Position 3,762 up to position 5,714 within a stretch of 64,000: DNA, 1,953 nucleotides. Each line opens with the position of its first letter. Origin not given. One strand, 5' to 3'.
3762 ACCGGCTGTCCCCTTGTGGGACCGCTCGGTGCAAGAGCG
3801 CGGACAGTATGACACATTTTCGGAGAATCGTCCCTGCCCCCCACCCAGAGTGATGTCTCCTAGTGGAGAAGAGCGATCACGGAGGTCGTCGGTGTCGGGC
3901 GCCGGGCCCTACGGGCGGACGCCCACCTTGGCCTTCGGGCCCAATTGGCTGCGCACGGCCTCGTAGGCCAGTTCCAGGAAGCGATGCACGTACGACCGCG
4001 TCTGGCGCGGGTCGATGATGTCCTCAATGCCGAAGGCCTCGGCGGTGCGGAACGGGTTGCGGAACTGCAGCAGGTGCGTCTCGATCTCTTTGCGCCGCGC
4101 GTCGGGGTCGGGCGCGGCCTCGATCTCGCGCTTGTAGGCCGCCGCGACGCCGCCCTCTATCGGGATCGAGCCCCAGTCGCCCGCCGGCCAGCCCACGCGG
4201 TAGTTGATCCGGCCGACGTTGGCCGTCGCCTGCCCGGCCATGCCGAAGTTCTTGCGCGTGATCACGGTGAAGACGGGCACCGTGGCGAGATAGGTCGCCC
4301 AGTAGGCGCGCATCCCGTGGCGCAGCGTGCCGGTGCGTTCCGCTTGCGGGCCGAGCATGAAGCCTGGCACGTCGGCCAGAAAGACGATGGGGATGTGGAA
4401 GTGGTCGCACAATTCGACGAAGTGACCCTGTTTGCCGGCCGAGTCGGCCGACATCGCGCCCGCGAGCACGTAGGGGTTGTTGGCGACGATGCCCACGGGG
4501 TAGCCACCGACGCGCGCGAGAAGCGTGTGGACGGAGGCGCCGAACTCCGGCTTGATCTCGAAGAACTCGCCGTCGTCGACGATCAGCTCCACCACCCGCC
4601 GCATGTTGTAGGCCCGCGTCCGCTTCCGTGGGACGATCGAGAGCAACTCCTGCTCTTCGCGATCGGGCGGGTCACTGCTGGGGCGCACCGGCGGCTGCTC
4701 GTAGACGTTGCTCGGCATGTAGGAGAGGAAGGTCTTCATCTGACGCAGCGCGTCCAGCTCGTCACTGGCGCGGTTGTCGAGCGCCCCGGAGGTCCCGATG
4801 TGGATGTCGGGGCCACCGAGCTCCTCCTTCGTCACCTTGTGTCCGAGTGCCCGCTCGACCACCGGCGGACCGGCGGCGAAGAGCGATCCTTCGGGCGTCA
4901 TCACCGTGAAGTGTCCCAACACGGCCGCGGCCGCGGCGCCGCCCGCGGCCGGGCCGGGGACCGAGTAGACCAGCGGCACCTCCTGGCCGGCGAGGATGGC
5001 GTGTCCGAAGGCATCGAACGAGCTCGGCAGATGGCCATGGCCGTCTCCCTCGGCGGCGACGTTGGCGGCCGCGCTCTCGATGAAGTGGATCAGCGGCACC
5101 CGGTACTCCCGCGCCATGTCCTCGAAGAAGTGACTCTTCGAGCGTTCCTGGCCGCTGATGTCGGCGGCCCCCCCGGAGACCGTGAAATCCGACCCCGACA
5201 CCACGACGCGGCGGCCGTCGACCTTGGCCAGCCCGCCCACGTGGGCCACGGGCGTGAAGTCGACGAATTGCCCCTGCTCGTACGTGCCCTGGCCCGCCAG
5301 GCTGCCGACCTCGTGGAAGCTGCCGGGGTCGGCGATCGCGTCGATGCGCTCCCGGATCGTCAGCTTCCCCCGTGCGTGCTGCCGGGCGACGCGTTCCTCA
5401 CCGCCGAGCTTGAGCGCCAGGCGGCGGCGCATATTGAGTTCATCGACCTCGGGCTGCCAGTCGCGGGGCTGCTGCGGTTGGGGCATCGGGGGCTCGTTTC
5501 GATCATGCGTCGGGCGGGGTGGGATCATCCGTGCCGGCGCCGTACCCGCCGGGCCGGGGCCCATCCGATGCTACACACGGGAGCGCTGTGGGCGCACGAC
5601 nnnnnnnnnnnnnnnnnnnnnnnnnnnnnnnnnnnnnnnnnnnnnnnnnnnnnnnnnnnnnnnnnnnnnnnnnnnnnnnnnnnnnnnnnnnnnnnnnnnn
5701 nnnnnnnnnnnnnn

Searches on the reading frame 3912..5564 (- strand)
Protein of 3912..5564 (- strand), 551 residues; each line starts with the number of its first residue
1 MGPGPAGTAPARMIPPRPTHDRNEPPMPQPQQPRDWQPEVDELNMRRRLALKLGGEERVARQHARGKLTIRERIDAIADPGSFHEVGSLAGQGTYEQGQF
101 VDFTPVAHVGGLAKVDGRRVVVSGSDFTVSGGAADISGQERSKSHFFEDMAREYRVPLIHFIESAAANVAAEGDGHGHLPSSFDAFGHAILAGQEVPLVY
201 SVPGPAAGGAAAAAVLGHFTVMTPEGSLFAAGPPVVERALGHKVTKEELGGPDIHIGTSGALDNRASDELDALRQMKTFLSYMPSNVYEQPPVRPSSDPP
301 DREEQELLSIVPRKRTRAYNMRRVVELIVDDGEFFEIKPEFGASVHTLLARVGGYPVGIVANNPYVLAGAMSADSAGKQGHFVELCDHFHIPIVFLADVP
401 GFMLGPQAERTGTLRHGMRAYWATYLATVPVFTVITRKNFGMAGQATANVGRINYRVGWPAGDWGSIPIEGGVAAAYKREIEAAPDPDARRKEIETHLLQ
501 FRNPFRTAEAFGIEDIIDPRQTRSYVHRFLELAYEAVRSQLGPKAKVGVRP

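Call 5: search_protein_families(library=pfam, proteins=[window:3912-5564:-])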
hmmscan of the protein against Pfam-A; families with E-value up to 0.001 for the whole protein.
window:3912-5564:- (551 aa): 2 families
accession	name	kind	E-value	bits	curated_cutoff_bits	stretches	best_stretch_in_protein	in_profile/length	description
PF01039.27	Carboxyl_trans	-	2.4e-101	340.3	22.3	1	61-539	1-484/493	Carboxyl transferase domain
PF03255.19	ACCA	-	6.3e-05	22.7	23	0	381-436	138-193/310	Acetyl co-enzyme A carboxylase carboxyltransferase-like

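Call 9: search_protein_families(library=ncbifam, proteins=[window:3912-5486:-])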
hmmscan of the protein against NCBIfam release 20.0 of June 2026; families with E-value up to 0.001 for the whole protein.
window:3912-5486:- (525 aa): 4 families
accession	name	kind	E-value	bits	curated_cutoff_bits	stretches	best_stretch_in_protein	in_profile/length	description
TIGR01117.1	mmdA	subfamily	3.8e-100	336.1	998.8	1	14-519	3-506/512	methylmalonyl-CoA decarboxylase subunit alpha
NF041504.1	AccA_sub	subfamily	2.7e-06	27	300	0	346-410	76-140/257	carboxyltransferase subunit alpha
NF004344.0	PRK05724.1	equivalog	0.00032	20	357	0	355-409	142-196/319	acetyl-CoA carboxylase carboxyltransferase subunit alpha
TIGR00513.1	accA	equivalog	0.00056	19.4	319.3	0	355-409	142-196/321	acetyl-CoA carboxylase carboxyl transferase subunit alpha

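Call 10: search_solved_structures(query=window:3912-5486:-, max_evalue=1e-10)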
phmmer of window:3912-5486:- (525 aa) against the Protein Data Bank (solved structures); distinct sequences matched with E-value up to 1e-10: 46.
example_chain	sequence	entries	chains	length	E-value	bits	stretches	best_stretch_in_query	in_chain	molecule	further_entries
1vrg_A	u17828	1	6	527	1.1e-88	301.4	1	13-522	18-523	propionyl-CoA carboxylase, beta subunit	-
1x0u_A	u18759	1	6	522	9.2e-85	288.4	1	13-507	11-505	hypothetical methylmalonyl-CoA decarboxylase alpha subunit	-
3n6r_B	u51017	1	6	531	4.9e-84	286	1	15-506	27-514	Propionyl-CoA carboxylase, beta subunit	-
1on3_A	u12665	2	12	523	2.5e-83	283.7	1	13-521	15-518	Methylmalonyl-CoA carboxyltransferase 12S subunit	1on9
9wkr_G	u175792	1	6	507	1.4e-81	277.9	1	17-502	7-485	Propionyl-CoA carboxylase beta chain, mitochondrial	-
7ybu_C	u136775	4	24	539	1.5e-81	277.8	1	17-502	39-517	Propionyl-CoA carboxylase beta chain, mitochondrial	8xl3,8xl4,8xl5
3mfm_C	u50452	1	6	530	2.5e-81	277.1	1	2-518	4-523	Propionyl-CoA carboxylase complex B subunit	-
3ibb_A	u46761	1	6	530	2.6e-81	277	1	2-518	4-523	Propionyl-CoA carboxylase complex B subunit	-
1xnv_A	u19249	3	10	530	2.8e-81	276.9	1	2-518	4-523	propionyl-CoA carboxylase complex B subunit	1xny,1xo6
3ib9_A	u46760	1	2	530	3.9e-81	276.5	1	2-518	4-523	Propionyl-CoA carboxylase complex B subunit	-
3iav_A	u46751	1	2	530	4.1e-81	276.4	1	2-518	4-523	Propionyl-CoA carboxylase complex B subunit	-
1xnw_A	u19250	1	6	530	4.8e-81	276.2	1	2-518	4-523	propionyl-CoA carboxylase complex B subunit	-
7w5u_A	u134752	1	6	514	3.9e-80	273.1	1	30-505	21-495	Acetyl-CoA carboxylase complex, beta-chain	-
6ybq_A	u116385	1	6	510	1e-78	268.5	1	15-506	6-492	Propionyl-CoA carboxylase beta chain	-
6ybp_A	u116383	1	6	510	1.1e-78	268.3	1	15-506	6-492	Propionyl-CoA carboxylase beta chain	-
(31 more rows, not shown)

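Call 15: find_homologous_proteins(query=window:3912-5486:-, max_evalue=1e-20)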
Query window:3912-5486:- (525 aa): 5686 proteins with E <= 1e-20 among 8000 candidates; the best 120 are listed.
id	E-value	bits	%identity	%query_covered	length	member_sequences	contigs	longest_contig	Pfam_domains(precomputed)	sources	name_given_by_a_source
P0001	0.0e+0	1153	96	100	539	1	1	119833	PF01039.28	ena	-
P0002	0.0e+0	1149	96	100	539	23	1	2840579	PF01039.28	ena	-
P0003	0.0e+0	1063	90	98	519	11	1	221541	PF01039.28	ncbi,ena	-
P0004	0.0e+0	1055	90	98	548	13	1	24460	PF01039.28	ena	-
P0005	0.0e+0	1033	87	98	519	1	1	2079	PF01039.28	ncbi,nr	ncbi:MAG: propionyl-CoA carboxylase [Chloroflexota bacterium]|nr:propionyl-CoA carboxylase [Chlorofl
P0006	0.0e+0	1030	86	100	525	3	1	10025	PF01039.28,PF03255.20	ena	-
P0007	0.0e+0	1021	86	98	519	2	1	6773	PF01039.28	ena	-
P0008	5.1e-293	990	83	100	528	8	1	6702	PF01039.28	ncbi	-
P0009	9.3e-287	970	82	99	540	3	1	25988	PF01039.28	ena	-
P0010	1.2e-286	969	81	100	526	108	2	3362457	PF01039.28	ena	-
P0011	3.4e-285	965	81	100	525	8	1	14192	PF01039.28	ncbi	-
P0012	4.9e-281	951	79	99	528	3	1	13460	PF01039.28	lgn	-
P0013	8.6e-281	950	79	100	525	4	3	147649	PF01039.28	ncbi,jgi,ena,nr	ncbi:MAG: Acetyl-CoA carboxylase, carboxyltransferase component [Chloroflexi bacterium]|nr:MAG: Acet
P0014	6.3e-279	944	78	99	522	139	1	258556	PF01039.28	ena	-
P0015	1.1e-278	943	78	99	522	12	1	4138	PF01039.28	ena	-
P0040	1.5e-183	629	56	98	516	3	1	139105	PF01039.28,PF03255.20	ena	-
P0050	1.4e-181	623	56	98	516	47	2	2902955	PF01039.28,PF03255.20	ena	-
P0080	4.1e-176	605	54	98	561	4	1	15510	PF01039.28,PF03255.20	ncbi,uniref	ncbi:acyl-CoA carboxylase subunit beta [Pseudonocardia sp.]|uniref:acyl-CoA carboxylase subunit beta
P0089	3.7e-175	602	55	98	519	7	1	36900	PF01039.28,PF03255.20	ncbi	ncbi:MAG: acyl-CoA carboxylase subunit beta [Candidatus Binatia bacterium]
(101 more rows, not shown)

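Call 16: find_encoding_contigs(protein=P0002, flank=10000, max_places=3)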
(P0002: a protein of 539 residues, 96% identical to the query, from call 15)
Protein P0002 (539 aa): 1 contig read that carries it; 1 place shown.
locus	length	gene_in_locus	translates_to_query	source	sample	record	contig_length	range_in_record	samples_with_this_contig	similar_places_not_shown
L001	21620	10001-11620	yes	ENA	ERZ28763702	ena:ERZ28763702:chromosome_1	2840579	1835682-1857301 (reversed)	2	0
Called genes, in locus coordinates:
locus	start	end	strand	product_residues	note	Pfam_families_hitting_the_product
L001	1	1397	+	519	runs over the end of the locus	PF01039:Carboxyl_trans, PF03255:ACCA (weak)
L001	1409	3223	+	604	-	PF01839:FG-GAP (faint), PF13517:FG-GAP_3, PF07593:UnbV_ASPIC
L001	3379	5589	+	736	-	PF00496:SBP_bac_5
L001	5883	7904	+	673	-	PF00496:SBP_bac_5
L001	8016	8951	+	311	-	PF19300:BPD_transp_1_N, PF00528:BPD_transp_1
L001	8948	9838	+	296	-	PF00528:BPD_transp_1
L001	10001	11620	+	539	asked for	PF01039:Carboxyl_trans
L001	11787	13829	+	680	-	PF00496:SBP_bac_5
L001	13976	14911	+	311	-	PF19300:BPD_transp_1_N (faint), PF00528:BPD_transp_1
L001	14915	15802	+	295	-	PF00528:BPD_transp_1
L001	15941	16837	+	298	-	-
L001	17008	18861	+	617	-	PF00496:SBP_bac_5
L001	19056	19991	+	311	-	PF19300:BPD_transp_1_N (weak), PF00528:BPD_transp_1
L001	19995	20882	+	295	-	PF00528:BPD_transp_1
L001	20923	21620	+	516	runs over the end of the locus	PF01039:Carboxyl_trans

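Call 18: find_encoding_contigs(protein=P0010, flank=10000, max_places=2)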
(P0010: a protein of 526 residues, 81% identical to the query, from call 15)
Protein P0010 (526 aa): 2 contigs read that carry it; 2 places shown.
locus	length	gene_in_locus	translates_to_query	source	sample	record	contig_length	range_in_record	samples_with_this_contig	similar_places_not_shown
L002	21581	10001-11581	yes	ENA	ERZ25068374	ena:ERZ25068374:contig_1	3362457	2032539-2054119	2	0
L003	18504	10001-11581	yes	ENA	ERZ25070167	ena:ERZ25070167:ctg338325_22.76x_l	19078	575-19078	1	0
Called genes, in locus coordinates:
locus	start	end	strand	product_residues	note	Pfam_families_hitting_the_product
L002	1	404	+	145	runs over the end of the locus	PF05942:PaREP1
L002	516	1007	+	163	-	PF13404:HTH_AsnC-type (weak), PF13412:HTH_24 (weak), PF01037:AsnC_trans_reg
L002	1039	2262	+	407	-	PF00155:Aminotran_1_2, PF01041:DegT_DnrJ_EryC1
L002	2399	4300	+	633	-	-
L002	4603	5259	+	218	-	PF00561:Abhydrolase_1 (faint), PF12697:Abhydrolase_6 (faint), PF12146:Hydrolase_4 (weak)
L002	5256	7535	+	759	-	PF20598:DUF6795 (faint), PF10670:DUF4198 (faint), PF13620:CarboxypepD_reg (weak), PF13715:CarbopepD_reg_2 (faint), PF13620:CarboxypepD_reg (weak)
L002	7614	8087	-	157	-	PF05066:HARE-HTH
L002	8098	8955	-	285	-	PF01145:Band_7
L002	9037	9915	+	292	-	PF01040:UbiA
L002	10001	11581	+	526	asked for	PF01039:Carboxyl_trans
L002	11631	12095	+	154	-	PF04075:F420H2_quin_red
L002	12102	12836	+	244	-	-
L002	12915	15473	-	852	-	PF10670:DUF4198 (faint), PF13620:CarboxypepD_reg (weak)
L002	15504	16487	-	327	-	PF00579:tRNA-synt_1b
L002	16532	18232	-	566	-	PF03485:Arg_tRNA_synt_N, PF00750:tRNA-synt_1d (weak), PF05746:DALR_1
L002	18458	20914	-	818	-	PF02861:Clp_N, PF00004:AAA, PF01637:ATPase_2 (weak), PF23569:NBD_SMAX1, PF17871:AAA_lid_9, PF07724:AAA_2, PF07728:AAA_5, PF10431:ClpB_D2-small, +9 more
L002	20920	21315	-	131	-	PF12728:HTH_17 (weak), PF13411:MerR_1, PF13591:MerR_2, PF00376:MerR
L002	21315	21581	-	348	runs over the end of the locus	-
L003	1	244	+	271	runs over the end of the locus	?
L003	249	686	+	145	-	PF05942:PaREP1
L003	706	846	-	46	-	-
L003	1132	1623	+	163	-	PF13404:HTH_AsnC-type (weak), PF13412:HTH_24 (weak), PF01037:AsnC_trans_reg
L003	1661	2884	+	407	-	PF00155:Aminotran_1_2, PF01041:DegT_DnrJ_EryC1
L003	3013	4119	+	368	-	PF00560:LRR_1 (faint), PF13855:LRR_8 (faint), PF23598:LRR_14 (faint), PF25019:LRR_R13L1-DRL21 (faint), PF12799:LRR_4 (faint), PF04326:SLFN_AlbA_2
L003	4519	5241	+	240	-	PF00561:Abhydrolase_1 (faint), PF12697:Abhydrolase_6 (faint), PF12146:Hydrolase_4 (weak)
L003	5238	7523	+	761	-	PF10670:DUF4198 (faint), PF13620:CarboxypepD_reg (weak), PF13715:CarbopepD_reg_2 (faint), PF25020:TTR_TEN1-4 (faint), PF13620:CarboxypepD_reg (weak)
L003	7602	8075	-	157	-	PF05066:HARE-HTH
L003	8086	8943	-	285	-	PF01145:Band_7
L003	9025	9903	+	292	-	PF01040:UbiA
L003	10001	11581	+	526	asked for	PF01039:Carboxyl_trans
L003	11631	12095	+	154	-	PF04075:F420H2_quin_red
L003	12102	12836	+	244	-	-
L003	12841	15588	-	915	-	PF00580:UvrD-helicase, PF13087:AAA_12 (faint), PF13245:AAA_19, PF13604:AAA_30 (weak), PF13361:UvrD_C, PF13538:UvrD_C_2 (faint)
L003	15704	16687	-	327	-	PF00579:tRNA-synt_1b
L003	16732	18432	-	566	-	PF03485:Arg_tRNA_synt_N, PF00750:tRNA-synt_1d (weak), PF05746:DALR_1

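Call 19: find_encoding_contigs(protein=P0050, flank=10000, max_places=2)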
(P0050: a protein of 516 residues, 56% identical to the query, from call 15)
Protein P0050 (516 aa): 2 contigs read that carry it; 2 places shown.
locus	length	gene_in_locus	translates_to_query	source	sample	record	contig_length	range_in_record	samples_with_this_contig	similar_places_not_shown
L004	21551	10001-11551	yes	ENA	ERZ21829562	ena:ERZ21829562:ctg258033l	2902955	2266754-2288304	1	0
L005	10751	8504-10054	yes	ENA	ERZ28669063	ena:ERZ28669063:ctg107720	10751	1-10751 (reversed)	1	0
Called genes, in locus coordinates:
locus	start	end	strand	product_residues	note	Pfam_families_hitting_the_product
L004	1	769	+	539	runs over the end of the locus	PF01039:Carboxyl_trans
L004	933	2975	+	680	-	PF00496:SBP_bac_5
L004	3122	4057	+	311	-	PF19300:BPD_transp_1_N (faint), PF00528:BPD_transp_1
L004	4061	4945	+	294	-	PF00528:BPD_transp_1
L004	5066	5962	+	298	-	-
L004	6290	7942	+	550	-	PF00496:SBP_bac_5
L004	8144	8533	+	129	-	PF19300:BPD_transp_1_N (weak)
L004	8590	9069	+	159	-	PF00528:BPD_transp_1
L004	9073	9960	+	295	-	PF00528:BPD_transp_1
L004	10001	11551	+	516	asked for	PF01039:Carboxyl_trans, PF03255:ACCA (faint)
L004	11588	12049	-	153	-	PF13527:Acetyltransf_9 (faint), PF00583:Acetyltransf_1, PF13673:Acetyltransf_10, PF13480:Acetyltransf_6 (weak), PF13508:Acetyltransf_7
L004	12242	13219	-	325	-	PF14870:PSII_BNR (faint), PF02012:BNR (faint), PF15902:Sortilin-Vps10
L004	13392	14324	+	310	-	PF01261:AP_endonuc_2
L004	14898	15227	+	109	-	-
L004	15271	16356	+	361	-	PF02615:Ldh_2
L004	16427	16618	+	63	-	-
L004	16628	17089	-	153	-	PF05977:MFS_3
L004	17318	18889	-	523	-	PF04879:Molybdop_Fe4S4, PF00384:Molybdopterin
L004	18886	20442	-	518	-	PF03460:NIR_SIR_ferr, PF01077:NIR_SIR, PF03460:NIR_SIR_ferr, PF01077:NIR_SIR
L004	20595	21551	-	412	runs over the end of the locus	PF05977:MFS_3, PF07690:MFS_1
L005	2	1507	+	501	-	?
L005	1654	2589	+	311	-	PF19300:BPD_transp_1_N (faint), PF00528:BPD_transp_1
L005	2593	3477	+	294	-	PF00528:BPD_transp_1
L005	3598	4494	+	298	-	-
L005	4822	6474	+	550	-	PF00496:SBP_bac_5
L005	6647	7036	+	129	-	PF19300:BPD_transp_1_N (weak)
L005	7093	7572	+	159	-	PF00528:BPD_transp_1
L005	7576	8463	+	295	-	PF00528:BPD_transp_1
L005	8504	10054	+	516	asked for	PF01039:Carboxyl_trans, PF03255:ACCA (faint)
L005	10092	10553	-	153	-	PF13527:Acetyltransf_9 (faint), PF00583:Acetyltransf_1, PF13673:Acetyltransf_10, PF13480:Acetyltransf_6 (weak), PF13508:Acetyltransf_7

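Call 30: search_protein_families(library=pfam, proteins=[L001:15941-16837:+])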
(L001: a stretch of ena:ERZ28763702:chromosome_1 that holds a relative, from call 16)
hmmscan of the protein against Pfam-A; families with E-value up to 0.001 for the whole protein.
L001:15941-16837:+ (298 aa): 0 families
